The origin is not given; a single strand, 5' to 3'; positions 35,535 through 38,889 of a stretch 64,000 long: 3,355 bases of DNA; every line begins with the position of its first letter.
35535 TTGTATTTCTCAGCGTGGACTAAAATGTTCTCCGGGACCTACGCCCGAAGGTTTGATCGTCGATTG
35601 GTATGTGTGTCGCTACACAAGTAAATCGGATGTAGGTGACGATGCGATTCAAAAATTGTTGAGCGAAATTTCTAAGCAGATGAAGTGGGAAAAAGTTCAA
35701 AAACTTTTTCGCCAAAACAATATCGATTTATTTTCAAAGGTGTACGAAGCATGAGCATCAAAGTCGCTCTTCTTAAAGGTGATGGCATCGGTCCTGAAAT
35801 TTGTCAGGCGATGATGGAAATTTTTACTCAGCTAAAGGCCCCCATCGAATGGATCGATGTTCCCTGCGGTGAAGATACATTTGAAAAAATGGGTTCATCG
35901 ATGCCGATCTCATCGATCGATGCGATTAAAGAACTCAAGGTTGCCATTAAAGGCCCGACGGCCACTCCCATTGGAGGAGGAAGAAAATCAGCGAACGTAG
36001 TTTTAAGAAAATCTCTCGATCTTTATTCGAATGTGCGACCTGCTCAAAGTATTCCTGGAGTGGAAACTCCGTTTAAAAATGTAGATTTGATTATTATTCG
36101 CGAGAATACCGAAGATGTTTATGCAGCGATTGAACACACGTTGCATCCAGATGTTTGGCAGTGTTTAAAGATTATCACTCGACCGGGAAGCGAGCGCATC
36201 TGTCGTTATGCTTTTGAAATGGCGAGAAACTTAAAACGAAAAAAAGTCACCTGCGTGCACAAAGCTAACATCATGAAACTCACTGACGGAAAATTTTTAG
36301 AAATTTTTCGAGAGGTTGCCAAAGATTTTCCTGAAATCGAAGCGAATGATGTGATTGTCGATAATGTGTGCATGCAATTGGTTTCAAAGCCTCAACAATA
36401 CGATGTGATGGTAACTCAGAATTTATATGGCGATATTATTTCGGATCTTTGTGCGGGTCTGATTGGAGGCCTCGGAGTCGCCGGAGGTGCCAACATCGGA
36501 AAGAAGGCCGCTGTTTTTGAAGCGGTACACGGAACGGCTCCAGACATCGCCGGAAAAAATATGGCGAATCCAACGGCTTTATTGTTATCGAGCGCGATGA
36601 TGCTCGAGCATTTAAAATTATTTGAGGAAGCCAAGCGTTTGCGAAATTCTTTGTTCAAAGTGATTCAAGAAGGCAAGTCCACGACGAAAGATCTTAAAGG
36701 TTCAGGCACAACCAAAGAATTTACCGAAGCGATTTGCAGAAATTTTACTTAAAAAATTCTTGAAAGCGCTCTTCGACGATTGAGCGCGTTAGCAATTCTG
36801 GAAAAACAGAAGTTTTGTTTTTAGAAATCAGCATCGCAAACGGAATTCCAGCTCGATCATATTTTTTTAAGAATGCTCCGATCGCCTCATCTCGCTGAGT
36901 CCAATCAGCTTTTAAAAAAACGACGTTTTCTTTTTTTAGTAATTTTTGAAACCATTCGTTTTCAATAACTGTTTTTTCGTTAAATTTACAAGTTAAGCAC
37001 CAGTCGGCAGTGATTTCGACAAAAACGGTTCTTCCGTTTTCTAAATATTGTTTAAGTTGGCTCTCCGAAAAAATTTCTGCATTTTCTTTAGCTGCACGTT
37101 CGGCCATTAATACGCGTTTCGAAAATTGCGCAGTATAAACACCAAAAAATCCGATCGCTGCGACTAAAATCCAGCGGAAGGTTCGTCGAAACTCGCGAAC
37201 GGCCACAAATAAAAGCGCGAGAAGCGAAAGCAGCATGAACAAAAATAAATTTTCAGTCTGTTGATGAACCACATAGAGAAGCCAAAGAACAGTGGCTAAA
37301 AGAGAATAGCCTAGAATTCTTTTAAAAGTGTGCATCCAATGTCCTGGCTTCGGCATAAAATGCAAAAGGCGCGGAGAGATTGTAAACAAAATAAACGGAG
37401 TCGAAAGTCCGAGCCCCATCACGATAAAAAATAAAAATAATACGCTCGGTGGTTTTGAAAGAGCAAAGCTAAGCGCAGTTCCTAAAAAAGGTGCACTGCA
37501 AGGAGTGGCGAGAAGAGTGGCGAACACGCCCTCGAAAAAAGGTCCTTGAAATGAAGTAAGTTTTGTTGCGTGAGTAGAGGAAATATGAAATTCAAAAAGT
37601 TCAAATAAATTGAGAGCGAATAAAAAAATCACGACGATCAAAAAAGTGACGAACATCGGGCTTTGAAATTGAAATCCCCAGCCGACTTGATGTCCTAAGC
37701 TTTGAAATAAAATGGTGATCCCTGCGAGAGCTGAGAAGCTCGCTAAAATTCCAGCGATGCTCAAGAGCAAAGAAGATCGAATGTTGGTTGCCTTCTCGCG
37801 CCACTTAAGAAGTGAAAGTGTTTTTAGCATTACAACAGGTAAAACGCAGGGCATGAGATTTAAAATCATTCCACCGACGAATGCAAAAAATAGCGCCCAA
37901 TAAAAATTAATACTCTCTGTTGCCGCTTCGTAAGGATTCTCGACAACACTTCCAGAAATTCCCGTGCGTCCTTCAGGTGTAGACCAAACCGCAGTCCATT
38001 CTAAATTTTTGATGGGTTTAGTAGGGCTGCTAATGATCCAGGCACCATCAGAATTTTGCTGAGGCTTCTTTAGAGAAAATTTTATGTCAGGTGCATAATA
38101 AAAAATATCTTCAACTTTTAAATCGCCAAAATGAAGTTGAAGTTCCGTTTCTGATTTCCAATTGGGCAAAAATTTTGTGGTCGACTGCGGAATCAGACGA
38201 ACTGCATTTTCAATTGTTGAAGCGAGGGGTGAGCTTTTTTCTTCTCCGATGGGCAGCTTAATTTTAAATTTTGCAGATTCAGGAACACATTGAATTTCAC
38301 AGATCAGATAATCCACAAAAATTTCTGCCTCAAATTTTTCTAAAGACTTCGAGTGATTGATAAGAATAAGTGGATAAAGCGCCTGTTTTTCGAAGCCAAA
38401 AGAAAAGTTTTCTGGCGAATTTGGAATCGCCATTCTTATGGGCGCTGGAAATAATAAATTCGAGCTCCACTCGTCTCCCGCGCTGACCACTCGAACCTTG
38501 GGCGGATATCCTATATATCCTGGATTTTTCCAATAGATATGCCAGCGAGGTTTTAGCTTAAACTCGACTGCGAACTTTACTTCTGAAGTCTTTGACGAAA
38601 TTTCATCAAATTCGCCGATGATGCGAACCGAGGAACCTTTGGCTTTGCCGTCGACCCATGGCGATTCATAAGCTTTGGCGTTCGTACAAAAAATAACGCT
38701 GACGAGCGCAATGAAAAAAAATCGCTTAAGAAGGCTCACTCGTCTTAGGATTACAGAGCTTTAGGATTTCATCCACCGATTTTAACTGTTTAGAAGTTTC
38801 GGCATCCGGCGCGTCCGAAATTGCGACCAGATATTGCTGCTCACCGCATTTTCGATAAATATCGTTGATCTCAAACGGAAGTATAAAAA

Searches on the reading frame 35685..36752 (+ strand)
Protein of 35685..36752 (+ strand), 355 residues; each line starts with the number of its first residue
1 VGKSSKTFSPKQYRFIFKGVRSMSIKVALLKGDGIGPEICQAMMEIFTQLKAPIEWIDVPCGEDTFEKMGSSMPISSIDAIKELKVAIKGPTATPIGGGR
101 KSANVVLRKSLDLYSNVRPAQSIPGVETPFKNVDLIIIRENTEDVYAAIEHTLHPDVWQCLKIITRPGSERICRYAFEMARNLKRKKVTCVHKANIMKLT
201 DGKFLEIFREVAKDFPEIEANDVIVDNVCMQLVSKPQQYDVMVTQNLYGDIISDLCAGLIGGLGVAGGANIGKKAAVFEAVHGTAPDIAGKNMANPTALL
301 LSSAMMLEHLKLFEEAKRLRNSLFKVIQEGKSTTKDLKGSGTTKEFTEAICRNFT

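Call 65: search_protein_families(library=pfam, proteins=[window:35685-36752:+], max_evalue=0.0001)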
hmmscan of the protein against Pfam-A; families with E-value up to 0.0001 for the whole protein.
window:35685-36752:+ (355 aa): 1 family
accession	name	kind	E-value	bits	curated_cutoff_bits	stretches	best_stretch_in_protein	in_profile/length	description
PF00180.25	Iso_dh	-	2e-106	356.6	27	1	26-350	1-348/348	Isocitrate/isopropylmalate dehydrogenase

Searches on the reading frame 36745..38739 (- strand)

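Call 65: search_protein_families(library=pfam, proteins=[window:36745-38739:-], max_evalue=0.0001)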
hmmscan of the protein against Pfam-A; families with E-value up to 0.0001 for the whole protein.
window:36745-38739:- (664 aa): 3 families
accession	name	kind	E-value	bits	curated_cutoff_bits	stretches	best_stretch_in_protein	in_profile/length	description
PF02683.22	DsbD_TM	-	1.5e-18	67.4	27.1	1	281-489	3-216/219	Cytochrome C biogenesis protein transmembrane domain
PF13899.12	Thioredoxin_7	-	6.3e-17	61.9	27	1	557-637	5-80/83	Thioredoxin-like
PF11412.14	DsbD_N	-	2.6e-08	34.3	25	1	49-159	15-115/119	Thiol:disulfide interchange protein DsbD, N-terminal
